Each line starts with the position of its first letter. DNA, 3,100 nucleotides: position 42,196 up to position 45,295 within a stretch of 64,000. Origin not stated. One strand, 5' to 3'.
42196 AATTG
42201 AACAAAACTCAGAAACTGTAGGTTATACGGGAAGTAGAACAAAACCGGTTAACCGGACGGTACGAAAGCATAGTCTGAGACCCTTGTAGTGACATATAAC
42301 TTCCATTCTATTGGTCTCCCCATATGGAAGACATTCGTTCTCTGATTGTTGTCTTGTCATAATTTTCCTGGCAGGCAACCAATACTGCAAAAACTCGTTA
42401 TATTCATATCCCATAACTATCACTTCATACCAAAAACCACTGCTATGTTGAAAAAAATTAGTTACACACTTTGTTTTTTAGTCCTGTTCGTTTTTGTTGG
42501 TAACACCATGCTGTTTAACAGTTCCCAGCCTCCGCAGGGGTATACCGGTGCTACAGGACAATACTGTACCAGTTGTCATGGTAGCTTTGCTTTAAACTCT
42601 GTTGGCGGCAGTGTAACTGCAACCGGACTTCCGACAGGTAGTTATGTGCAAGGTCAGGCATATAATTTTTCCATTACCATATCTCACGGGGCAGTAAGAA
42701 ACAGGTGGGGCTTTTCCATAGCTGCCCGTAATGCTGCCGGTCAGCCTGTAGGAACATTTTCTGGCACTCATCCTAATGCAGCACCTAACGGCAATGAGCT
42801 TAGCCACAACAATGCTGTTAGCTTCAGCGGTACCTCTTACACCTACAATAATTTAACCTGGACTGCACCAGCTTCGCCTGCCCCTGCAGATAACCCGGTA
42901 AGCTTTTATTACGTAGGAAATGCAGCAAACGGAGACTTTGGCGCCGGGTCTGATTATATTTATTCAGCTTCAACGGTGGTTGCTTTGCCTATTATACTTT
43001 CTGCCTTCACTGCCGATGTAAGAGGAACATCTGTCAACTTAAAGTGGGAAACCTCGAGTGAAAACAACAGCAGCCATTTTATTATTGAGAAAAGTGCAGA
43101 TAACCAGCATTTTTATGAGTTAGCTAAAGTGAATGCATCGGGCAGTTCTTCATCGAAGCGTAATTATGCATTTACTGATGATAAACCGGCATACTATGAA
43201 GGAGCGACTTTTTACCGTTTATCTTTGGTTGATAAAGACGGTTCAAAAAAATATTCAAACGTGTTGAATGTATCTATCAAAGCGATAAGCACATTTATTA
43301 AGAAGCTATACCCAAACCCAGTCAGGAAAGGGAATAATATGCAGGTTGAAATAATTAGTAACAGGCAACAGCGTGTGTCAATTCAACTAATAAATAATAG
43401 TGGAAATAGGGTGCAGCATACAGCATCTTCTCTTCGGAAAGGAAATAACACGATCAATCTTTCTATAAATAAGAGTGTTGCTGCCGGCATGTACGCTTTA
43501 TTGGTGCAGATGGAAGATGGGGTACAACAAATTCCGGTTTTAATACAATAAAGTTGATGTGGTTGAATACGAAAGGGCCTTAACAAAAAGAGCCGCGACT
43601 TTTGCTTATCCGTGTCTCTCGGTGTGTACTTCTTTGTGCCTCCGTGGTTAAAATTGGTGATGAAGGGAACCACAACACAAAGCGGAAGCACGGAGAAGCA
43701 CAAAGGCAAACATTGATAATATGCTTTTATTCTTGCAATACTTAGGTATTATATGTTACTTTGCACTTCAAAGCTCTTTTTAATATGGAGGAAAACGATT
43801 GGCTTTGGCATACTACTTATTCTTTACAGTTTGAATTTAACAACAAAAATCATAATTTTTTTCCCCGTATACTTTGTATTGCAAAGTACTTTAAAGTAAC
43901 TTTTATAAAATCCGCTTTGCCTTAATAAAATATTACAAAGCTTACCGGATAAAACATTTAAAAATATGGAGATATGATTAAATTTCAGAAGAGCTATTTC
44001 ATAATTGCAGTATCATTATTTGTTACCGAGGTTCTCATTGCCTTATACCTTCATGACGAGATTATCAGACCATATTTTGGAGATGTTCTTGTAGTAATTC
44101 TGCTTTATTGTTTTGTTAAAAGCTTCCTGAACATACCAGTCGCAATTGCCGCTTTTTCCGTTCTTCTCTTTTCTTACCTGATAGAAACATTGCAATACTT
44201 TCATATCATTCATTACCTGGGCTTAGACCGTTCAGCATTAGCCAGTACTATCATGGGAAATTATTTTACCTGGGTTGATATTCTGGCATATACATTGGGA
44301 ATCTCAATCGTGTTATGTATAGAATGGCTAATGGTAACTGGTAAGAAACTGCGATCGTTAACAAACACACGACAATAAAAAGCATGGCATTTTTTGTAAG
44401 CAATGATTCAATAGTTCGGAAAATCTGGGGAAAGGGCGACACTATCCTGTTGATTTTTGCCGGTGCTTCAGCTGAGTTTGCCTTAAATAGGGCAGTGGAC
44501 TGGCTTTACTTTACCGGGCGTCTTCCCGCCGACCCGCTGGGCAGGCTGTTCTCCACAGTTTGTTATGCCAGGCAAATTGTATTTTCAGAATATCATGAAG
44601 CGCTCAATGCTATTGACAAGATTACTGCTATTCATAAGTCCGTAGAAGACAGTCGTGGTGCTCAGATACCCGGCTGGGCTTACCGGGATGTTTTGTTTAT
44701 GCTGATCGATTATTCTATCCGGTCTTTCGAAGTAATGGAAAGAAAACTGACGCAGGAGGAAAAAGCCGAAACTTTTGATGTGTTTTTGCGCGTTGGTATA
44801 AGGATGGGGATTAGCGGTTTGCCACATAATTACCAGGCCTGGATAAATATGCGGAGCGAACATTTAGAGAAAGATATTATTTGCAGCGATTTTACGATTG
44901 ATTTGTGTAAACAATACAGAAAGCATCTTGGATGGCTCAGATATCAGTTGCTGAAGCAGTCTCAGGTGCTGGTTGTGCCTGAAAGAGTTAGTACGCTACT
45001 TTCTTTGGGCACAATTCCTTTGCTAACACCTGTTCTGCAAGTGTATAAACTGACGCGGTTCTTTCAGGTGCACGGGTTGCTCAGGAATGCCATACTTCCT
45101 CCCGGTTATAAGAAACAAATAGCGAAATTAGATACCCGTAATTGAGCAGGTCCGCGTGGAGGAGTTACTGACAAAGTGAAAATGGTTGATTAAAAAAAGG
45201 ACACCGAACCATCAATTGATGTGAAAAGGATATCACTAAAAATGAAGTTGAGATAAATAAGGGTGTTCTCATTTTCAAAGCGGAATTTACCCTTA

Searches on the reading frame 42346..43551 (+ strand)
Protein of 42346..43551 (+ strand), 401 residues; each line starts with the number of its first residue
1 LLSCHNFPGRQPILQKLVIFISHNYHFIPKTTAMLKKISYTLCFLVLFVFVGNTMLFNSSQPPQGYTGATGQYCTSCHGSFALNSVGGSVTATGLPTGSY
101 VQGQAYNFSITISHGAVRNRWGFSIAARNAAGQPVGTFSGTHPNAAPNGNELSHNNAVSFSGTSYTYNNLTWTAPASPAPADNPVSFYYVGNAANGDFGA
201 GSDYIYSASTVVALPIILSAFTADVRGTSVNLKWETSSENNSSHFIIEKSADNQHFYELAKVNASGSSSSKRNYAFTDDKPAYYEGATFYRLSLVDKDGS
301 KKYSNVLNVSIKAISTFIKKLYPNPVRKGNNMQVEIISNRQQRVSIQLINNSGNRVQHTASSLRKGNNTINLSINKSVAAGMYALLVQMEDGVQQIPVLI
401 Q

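Call 21: search_protein_families(library=pfam, proteins=[window:42346-43551:+], max_evalue=0.001)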
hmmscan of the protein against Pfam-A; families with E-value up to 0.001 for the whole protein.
window:42346-43551:+ (401 aa): 2 families
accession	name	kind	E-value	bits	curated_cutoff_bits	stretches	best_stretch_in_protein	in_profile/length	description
PF18962.6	Por_Secre_tail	-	2e-06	28.4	27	1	321-391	1-66/75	Secretion system C-terminal sorting domain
PF02014.22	Reeler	-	0.00014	22.8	21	1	97-179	25-112/131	Reeler domain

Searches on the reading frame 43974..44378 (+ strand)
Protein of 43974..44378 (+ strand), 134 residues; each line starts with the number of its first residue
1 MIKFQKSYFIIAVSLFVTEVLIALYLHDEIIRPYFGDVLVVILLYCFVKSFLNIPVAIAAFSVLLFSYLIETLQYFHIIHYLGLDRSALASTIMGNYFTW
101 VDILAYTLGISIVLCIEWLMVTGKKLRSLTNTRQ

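Call 21: search_protein_families(library=pfam, proteins=[window:43974-44378:+], max_evalue=0.001)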
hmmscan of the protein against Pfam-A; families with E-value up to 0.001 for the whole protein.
window:43974-44378:+ (134 aa): 1 family
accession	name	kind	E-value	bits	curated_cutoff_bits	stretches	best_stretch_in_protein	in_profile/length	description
PF10990.13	DUF2809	-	1.5e-24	86.9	29.3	1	27-110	2-86/86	Protein of unknown function (DUF2809)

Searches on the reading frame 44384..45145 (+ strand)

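Call 21: search_protein_families(library=pfam, proteins=[window:44384-45145:+], max_evalue=0.001)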
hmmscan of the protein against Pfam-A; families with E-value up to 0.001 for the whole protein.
window:44384-45145:+ (253 aa): 1 family
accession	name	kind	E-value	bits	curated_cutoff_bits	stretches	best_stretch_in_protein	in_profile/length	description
PF09995.15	MPAB_Lcp_cat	-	1.3e-08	35.7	23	1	43-209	33-213/231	ER-bound oxygenase mpaB/B'/Rubber oxygenase, catalytic domain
